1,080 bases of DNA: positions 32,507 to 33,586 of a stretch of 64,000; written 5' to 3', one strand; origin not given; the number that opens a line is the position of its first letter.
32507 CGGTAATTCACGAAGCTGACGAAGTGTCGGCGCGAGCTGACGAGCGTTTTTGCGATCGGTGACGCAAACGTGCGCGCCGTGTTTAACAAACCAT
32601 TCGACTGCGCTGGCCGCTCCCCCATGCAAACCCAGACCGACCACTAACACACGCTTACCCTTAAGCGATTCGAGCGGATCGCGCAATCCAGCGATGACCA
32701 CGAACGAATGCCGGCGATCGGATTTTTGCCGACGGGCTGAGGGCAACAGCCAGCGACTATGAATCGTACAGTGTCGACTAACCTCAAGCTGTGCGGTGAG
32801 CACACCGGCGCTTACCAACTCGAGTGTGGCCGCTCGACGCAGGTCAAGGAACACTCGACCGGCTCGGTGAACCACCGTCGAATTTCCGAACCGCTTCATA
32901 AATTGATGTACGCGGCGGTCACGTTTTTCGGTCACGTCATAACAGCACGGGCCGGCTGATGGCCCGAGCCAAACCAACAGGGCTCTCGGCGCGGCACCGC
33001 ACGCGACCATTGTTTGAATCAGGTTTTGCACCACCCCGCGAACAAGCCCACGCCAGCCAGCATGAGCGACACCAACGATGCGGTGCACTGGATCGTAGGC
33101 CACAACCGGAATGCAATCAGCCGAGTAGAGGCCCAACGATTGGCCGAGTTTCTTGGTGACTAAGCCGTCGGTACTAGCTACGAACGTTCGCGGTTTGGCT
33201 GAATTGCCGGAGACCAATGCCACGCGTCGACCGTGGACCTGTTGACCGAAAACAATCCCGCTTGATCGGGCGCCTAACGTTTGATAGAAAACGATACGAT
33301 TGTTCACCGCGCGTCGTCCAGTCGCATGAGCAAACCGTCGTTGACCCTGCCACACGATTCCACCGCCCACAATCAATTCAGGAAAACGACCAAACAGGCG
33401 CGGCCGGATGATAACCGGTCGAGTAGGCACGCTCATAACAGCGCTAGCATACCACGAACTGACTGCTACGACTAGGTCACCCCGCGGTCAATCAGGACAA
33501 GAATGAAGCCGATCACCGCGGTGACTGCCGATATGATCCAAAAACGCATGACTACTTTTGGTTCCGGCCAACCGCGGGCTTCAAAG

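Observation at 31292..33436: PgeF/YfiH (DUF152) fused in-frame to MurD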

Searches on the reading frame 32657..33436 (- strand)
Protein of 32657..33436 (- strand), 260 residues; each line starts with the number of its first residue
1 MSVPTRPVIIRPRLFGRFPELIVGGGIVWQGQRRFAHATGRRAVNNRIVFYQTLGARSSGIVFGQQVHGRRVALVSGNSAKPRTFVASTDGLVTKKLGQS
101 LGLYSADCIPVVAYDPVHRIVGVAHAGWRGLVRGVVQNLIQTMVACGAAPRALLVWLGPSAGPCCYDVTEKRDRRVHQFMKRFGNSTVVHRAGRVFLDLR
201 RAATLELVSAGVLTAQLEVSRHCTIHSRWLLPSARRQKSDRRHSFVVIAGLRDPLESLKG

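Call 8: search_solved_structures(query=window:32657-33436:-, max_evalue=0.001, show_alignments=3)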
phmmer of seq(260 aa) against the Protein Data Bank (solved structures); distinct sequences matched with E-value up to 0.001: 11.
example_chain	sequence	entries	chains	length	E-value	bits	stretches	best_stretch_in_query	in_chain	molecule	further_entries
6dzd_A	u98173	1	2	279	2.8e-26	95.9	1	42-246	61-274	hypothetical protein YfiH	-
6t0y_A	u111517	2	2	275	1.8e-23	86.7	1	43-241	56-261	Polyphenol oxidase | YlmD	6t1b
1t8h_A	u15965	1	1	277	1.9e-23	86.6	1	43-241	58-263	YlmD protein sequence homologue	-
7fbg_A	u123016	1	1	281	7.4e-19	71.6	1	60-246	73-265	Purine nucleoside phosphorylase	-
1xfj_A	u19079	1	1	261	1.6e-17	67.2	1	65-230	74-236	conserved hypothetical protein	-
1rw0_A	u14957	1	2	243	1.1e-14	58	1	55-246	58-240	conserved hypothetical protein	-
1z9t_A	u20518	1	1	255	1.1e-14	57.9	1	57-246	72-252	Hypothetical UPF0124 protein yfiH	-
1u05_A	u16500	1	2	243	1.9e-14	57.1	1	57-246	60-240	orf, conserved hypothetical protein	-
1xaf_A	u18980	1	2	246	2e-14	57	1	57-246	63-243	orf, conserved hypothetical protein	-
7f3v_A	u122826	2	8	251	1.6e-13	54.1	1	57-246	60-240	Purine nucleoside phosphorylase YfiH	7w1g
1rv9_A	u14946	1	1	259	5.2e-11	45.9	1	63-242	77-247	conserved hypothetical protein NMB0706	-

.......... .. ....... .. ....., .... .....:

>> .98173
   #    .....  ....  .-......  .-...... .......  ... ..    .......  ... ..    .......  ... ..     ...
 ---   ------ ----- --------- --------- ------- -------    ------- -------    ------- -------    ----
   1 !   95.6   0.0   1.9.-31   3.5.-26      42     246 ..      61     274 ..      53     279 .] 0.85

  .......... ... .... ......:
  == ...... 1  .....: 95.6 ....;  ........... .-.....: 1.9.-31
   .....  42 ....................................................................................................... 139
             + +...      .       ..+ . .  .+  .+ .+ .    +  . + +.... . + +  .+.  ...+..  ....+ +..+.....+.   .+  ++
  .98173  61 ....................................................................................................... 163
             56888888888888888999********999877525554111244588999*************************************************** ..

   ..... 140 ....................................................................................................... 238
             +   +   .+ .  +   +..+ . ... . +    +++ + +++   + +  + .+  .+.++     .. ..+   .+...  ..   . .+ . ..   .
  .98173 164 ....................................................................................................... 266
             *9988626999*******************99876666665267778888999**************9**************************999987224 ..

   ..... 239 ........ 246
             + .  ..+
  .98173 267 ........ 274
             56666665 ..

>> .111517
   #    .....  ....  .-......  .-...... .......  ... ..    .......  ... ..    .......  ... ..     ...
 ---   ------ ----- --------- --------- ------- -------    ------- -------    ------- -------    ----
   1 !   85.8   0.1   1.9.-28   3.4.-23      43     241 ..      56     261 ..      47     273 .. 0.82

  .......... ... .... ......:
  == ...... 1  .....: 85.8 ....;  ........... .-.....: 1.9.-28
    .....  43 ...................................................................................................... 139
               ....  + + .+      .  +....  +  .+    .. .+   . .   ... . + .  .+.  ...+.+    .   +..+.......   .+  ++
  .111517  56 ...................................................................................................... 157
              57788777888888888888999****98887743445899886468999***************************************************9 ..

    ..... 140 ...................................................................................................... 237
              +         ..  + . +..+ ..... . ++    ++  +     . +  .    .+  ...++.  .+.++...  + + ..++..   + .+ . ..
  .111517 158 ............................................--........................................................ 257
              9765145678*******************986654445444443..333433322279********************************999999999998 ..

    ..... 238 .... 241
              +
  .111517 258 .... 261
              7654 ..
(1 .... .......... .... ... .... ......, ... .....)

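Call 28: search_protein_representatives(protein=window:32663-33436:-)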
Query: 258 residues. Proteins with E-value up to 0.001 (for the whole library): 19847; up to 1e-10: 9506; up to 1e-30: 17. The best 150 are listed.
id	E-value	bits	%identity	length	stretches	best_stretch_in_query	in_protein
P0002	4.0e-96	337.9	62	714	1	1-255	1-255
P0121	2.3e-38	148.6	43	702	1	61-240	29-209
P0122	2.9e-37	145.0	37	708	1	6-252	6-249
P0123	9.5e-36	140.1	33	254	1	13-253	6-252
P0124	3.8e-35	138.1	38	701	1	9-250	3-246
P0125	5.4e-35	137.6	33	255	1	7-240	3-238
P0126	5.2e-34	134.4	37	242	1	59-250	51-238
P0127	1.2e-33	133.2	30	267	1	9-252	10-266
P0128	1.9e-33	132.5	37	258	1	10-252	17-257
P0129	2.3e-33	132.2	32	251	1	25-252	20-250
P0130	7.4e-33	130.6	35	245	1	18-228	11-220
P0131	2.7e-32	128.8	33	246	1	48-251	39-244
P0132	1.0e-31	126.9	36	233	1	36-252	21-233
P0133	1.4e-31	126.5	38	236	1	10-229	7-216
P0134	7.0e-31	124.1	38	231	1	41-255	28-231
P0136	9.8e-31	123.7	39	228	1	60-246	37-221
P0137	1.2e-30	123.4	31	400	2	46-234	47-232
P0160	9.7e-29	117.1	39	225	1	41-225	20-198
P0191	2.2e-27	112.7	32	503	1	50-251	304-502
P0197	3.8e-27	111.9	33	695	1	40-249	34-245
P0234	2.8e-26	109.1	31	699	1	9-249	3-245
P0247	5.6e-26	108.1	36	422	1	87-252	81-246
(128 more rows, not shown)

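Call 41: list_cluster_members(proteins=[P0121, P0122, P0124, P0197, P0234, P0033, P0035, P0036, P0038, P0039])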
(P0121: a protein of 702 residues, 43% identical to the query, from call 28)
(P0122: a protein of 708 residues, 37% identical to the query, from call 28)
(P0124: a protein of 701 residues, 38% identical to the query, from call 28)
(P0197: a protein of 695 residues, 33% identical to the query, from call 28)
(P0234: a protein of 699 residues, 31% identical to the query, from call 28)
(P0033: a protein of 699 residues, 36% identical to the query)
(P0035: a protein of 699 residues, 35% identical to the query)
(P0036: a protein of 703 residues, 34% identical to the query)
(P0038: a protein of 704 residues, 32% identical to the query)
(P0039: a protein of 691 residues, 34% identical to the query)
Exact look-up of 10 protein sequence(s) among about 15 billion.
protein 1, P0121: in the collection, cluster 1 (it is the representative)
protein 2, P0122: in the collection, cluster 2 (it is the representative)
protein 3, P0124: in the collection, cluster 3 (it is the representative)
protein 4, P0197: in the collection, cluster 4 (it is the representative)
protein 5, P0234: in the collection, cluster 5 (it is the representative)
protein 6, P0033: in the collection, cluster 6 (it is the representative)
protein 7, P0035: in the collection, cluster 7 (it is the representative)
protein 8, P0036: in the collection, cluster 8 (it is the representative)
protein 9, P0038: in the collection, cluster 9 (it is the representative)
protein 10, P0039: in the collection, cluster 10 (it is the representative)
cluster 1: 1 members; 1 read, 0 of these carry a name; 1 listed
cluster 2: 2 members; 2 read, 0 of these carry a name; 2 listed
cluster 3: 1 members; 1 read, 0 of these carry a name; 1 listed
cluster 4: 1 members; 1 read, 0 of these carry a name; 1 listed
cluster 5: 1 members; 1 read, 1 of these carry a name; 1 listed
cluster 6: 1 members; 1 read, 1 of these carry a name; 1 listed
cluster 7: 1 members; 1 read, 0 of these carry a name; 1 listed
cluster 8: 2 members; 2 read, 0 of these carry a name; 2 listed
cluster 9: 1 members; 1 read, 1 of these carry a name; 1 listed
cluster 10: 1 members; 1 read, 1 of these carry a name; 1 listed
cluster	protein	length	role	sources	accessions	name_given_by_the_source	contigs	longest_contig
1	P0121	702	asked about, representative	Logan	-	-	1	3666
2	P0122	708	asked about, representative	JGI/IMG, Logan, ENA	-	-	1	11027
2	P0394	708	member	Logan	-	-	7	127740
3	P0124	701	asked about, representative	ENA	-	-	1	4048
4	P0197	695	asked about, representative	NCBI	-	-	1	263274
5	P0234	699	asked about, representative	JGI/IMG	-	UDP-N-acetylmuramoylalanine--D-glutamate ligase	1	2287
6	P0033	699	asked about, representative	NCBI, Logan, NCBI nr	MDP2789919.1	MAG: UDP-N-acetylmuramoyl-L-alanine--D-glutamate ligase [bacterium] | UDP-N-acetylmuramoyl-L-alanine--D-glutamate ligase [bacterium]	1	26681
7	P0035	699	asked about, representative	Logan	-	-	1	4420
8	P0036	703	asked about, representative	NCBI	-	-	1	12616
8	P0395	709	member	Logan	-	-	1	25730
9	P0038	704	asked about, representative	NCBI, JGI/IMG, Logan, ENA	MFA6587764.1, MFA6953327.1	MAG: UDP-N-acetylmuramoyl-L-alanine--D-glutamate ligase [Patescibacteria group bacterium] | UDP-N-acetylmuramoylalanine--D-glutamate ligase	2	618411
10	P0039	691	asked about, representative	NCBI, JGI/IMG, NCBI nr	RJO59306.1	UDP-N-acetylmuramoyl-L-alanine--D-glutamate ligase [Candidatus Parcubacteria bacterium] | UDP-N-acetylmuramoylalanine--D-glutamate ligase | MAG: UDP-N-acetylmuramoyl-L-alanine--D-glutamate ligase [Candidatus Parcubacteria ...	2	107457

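Call 48: find_encoding_contigs(protein=P0136, flank=6000, max_places=2)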
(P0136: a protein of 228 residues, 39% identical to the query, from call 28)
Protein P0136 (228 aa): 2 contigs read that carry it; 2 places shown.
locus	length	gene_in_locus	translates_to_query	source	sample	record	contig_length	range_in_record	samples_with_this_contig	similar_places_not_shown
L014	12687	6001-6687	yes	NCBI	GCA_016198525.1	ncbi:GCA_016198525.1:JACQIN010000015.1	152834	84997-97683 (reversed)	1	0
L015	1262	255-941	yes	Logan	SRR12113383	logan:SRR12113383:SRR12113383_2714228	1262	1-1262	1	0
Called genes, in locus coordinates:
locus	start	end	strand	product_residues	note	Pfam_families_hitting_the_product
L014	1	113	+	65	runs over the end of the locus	-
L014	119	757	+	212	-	PF13399:LytR_C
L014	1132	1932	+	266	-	PF05257:CHAP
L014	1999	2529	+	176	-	PF09419:PGP_phosphatase, PF00702:Hydrolase (faint), PF13242:Hydrolase_like (weak)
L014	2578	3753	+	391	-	PF11258:DUF3048, PF17479:DUF3048_C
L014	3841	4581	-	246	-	PF01464:SLT, PF13406:SLT_2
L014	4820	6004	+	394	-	PF05496:RuvB_N, PF13191:AAA_16 (faint), PF00004:AAA, PF01078:Mg_chelatase (faint), PF07724:AAA_2 (faint), PF07728:AAA_5 (weak), PF16193:AAA_assoc_2, PF12002:MgsA_C, +1 more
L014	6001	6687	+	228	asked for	PF02578:Cu-oxidase_4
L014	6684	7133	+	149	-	-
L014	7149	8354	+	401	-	PF07690:MFS_1, PF01770:Folate_carrier (weak)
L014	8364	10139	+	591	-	PF00005:ABC_tran, PF02463:SMC_N (faint), PF13304:AAA_21 (faint)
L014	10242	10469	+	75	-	-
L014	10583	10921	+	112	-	PF11969:DcpS_C, PF01230:HIT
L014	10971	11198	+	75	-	PF01165:Ribosomal_S21 (weak)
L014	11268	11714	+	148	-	PF09424:YqeY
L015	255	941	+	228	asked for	PF02578:Cu-oxidase_4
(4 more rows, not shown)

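Call 49: find_encoding_contigs(protein=P0123, flank=6000, max_places=2)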
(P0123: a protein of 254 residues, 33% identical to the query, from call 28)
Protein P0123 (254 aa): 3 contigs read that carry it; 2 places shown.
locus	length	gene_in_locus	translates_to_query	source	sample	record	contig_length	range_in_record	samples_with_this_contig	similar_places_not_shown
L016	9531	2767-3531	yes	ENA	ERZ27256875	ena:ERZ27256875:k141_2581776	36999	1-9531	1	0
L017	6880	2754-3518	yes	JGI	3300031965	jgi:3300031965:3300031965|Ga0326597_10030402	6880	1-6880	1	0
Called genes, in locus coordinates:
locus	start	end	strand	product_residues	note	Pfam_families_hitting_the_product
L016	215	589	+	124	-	PF00072:Response_reg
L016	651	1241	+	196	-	PF00334:NDK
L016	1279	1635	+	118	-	-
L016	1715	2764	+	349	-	PF00953:Glycos_transf_4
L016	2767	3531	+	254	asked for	PF02578:Cu-oxidase_4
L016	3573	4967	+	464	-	PF21799:MurD-like_N, PF08245:Mur_ligase_M, PF02875:Mur_ligase_C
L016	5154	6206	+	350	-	PF01098:FTSW_RODA_SPOVE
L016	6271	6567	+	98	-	-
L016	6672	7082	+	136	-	-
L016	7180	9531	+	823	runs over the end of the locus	PF03033:Glyco_transf_28, PF04101:Glyco_tran_28_C, PF01225:Mur_ligase, PF08245:Mur_ligase_M, PF02875:Mur_ligase_C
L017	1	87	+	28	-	?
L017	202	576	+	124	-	PF00072:Response_reg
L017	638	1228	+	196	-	PF00334:NDK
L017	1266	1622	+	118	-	-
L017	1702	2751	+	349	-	PF00953:Glycos_transf_4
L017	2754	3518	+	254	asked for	PF02578:Cu-oxidase_4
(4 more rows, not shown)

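Call 64: find_encoding_contigs(protein=P0125, flank=5000, max_places=1)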
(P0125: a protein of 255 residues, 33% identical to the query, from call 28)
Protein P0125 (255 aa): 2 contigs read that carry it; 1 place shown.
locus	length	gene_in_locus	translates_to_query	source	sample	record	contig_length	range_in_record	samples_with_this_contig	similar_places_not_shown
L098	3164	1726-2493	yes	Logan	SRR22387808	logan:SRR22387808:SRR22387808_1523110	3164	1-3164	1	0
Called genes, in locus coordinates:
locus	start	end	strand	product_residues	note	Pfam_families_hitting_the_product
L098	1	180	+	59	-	?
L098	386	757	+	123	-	-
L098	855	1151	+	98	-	-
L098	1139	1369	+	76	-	PF07927:HicA_toxin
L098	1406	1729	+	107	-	PF01329:Pterin_4a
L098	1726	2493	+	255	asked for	PF02578:Cu-oxidase_4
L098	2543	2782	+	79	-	-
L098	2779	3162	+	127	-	PF13650:Asp_protease_2 (weak), PF13975:gag-asp_proteas (weak)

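Call 65: find_encoding_contigs(protein=P0160, flank=5000, max_places=1)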
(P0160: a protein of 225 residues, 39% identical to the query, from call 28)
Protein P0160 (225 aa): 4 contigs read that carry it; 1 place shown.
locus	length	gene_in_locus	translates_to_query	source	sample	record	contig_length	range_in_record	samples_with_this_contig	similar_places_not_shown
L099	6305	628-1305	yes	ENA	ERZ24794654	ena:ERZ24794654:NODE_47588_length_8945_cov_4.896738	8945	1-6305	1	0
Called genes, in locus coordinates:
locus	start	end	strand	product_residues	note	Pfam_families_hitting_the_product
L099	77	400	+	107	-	PF00190:Cupin_1 (weak), PF07883:Cupin_2, PF02311:AraC_binding (weak)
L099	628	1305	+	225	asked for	PF02578:Cu-oxidase_4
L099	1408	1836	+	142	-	-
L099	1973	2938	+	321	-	PF18911:PKD_4 (weak), PF00801:PKD (weak), PF21347:DUF3108_like (weak)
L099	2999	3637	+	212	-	-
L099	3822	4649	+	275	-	PF09370:PEP_hydrolase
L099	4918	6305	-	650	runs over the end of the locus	PF05448:AXE1 (weak)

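Call 73: search_protein_families(library=ncbifam, proteins=[L016:7180-9531:+, P0191, P0137, P0247], max_evalue=0.00001)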
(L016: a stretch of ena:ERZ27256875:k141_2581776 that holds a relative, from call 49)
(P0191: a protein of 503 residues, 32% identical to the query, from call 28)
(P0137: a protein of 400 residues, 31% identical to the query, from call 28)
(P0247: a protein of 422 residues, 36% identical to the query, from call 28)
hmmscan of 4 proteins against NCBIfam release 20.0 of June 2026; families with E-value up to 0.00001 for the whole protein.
L016:7180-9531:+ (784 aa): 30 families (the best 25 are shown)
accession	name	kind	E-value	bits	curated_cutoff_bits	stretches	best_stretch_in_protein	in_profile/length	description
TIGR01082.1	murC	equivalog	1.2e-123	413.5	335.1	1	367-773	2-407/449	UDP-N-acetylmuramate--L-alanine ligase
NF009102.0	PRK12446.1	equivalog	2.2e-78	263.6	339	1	2-339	3-340/352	undecaprenyldiphospho-muramoylpentapeptide beta-N-acetylglucosaminyltransferase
TIGR01133.1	murG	equivalog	4.2e-76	256.3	250.25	1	1-346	6-351/353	undecaprenyldiphospho-muramoylpentapeptide beta-N-acetylglucosaminyltransferase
NF011171.0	PRK14573.1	equivalog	1.3e-69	234.9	1015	1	365-770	5-401/809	bifunctional UDP-N-acetylmuramate--L-alanine ligase/D-alanine--D-alanine ligase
TIGR01081.1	mpl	equivalog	2.3e-48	165.3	388.7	1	367-721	2-362/448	UDP-N-acetylmuramate:L-alanyl-gamma-D-glutamyl-meso-diaminopimelate ligase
NF001126.0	PRK00139.1-4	equivalog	9.3e-35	120.1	373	1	538-709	198-369/486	UDP-N-acetylmuramoyl-L-alanyl-D-glutamate--2,6-diaminopimelate ligase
TIGR01087.1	murD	equivalog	3.8e-29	102.1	211.95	1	367-703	2-339/441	UDP-N-acetylmuramoyl-L-alanine--D-glutamate ligase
NF053645.1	pMurC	equivalog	1.1e-26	93.6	560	2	599-712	284-395/492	pseudomurein biosynthesis peptide ligase pMurC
NF001124.0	PRK00139.1-2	equivalog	1.4e-26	93.3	476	1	539-714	204-382/500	UDP-N-acetylmuramoyl-L-alanyl-D-glutamate--2,6-diaminopimelate ligase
NF008896.0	PRK11929.1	equivalog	3.2e-25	88.1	1023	1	538-715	206-391/965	bifunctional UDP-N-acetylmuramoyl-L-alanyl-D-glutamate--2,6-diaminopimelate ligase MurE/UDP-N-acetylmuramoyl-tripeptide--D-alanyl-D-alanine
TIGR01085.1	murE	subfamily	2.2e-23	82.9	257.3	1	538-712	182-361/472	UDP-N-acetylmuramyl-tripeptide synthetase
NF053648.1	pMurE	equivalog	8.6e-20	70.9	600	1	532-709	188-355/464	pseudomurein biosynthesis peptide ligase pMurE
TIGR01143.1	murF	subfamily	1e-19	70.8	288.6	1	533-709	149-327/418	UDP-N-acetylmuramoyl-tripeptide--D-alanyl-D-alanine ligase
NF001123.0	PRK00139.1-1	equivalog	2.8e-18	65.9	586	1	538-708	201-376/493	UDP-N-acetylmuramoyl-L-alanyl-D-glutamate--2,6-diaminopimelate ligase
NF010628.0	PRK14022.1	equivalog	1.4e-16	60.3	536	1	538-716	205-375/483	UDP-N-acetylmuramoyl-L-alanyl-D-glutamate--L-lysine ligase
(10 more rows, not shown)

P0191 (503 aa): 6 families
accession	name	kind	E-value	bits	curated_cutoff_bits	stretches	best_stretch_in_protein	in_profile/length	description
NF002035.0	PRK00865.1-3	equivalog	4.6e-70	236.2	328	1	2-262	6-266/267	glutamate racemase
TIGR00067.1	glut_race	equivalog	7.7e-66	222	146.65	1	2-247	1-246/251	glutamate racemase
TIGR00726.1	TIGR00726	equivalog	3.6e-49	167.1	141.15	1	304-502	30-222/223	peptidoglycan editing factor PgeF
NF002034.1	PRK00865.1-1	equivalog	9.3e-27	93.9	408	1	4-228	3-229/260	glutamate racemase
NF007998.1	PRK10723.1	equivalog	9.3e-26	90.8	369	1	298-493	48-235/243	purine nucleoside phosphorylase YfiH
NF052483.1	racemase_CuyB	equivalog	3.7e-11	43.4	190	1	55-209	65-219/225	cysteate racemase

P0137 (400 aa): 2 families
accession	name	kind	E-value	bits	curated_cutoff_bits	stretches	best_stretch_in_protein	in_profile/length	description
TIGR00726.1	TIGR00726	equivalog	1.1e-97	325.7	141.15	2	231-385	60-212/223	peptidoglycan editing factor PgeF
NF007998.1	PRK10723.1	equivalog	4.8e-73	245.6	369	2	16-226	19-221/243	purine nucleoside phosphorylase YfiH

P0247 (422 aa): 7 families
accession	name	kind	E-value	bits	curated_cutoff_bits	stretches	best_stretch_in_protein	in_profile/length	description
TIGR00726.1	TIGR00726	equivalog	1.6e-40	138.8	141.15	1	40-238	24-216/223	peptidoglycan editing factor PgeF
NF045665.1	NTPtran_DVU1551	equivalog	1.1e-27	97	315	1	247-402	196-344/359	DVU_1551 family NTP transferase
NF007998.1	PRK10723.1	equivalog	2.4e-14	53.4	369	1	81-236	86-235/243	purine nucleoside phosphorylase YfiH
TIGR00295.1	TIGR00295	hypoth_equivalog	1.7e-12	47.4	172.35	1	258-399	4-154/164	TIGR00295 family protein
NF009343.0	PRK12703.1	equivalog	6.5e-12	45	434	1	238-384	157-308/339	tRNA (cytidine(56)-2'-O)-methyltransferase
TIGR00277.1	HDIG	domain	2.7e-09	36.7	27.6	1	265-342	2-81/84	HDIG domain-containing metalloprotein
TIGR03319.1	RNase_Y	equivalog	4.6e-06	25.4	454.35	1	264-342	326-400/514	ribonuclease Y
